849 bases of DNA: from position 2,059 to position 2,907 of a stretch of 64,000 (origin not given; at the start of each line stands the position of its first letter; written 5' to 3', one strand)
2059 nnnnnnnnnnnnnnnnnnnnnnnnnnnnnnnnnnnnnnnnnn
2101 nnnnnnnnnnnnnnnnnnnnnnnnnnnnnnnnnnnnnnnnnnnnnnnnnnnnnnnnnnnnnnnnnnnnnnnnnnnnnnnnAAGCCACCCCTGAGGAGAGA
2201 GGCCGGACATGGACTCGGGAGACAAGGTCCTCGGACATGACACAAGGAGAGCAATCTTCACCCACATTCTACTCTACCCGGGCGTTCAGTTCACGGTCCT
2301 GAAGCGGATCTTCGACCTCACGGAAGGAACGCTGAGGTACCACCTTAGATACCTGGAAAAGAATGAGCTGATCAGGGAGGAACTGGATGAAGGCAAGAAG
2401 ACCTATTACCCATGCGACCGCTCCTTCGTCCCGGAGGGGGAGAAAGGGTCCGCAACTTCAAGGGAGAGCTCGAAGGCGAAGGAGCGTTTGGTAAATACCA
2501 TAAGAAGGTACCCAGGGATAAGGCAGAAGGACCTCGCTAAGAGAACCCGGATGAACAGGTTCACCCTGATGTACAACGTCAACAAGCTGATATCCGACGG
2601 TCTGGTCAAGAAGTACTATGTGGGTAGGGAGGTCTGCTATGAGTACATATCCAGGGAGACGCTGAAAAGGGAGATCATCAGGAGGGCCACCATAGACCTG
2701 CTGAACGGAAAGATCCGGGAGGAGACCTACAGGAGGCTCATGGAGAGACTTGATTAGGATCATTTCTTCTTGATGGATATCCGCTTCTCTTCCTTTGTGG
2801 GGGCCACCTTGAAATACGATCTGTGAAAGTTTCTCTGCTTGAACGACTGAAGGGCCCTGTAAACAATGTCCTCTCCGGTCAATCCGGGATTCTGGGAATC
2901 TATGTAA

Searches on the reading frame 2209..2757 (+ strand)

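Call 51: search_protein_families(library=pfam, proteins=[window:2209-2757:+], max_evalue=0.00001)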
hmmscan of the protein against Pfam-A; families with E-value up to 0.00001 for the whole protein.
window:2209-2757:+ (182 aa): 5 families
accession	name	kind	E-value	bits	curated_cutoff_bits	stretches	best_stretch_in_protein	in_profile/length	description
PF24266.1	HTH_HVO_0163_N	-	6.7e-14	52.1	31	1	11-69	2-60/70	HVO_0163, N-terminal HTH domain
PF12840.13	HTH_20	-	7.9e-10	39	27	1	8-57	1-50/51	Helix-turn-helix domain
PF13412.12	HTH_24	-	2.5e-09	37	21.9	0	92-134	6-48/48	Winged helix-turn-helix DNA-binding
PF12802.13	MarR_2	-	9.4e-09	35.8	27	0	94-135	10-52/61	MarR family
PF01047.28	MarR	-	4.6e-06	26.9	24.6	0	95-136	9-50/59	MarR family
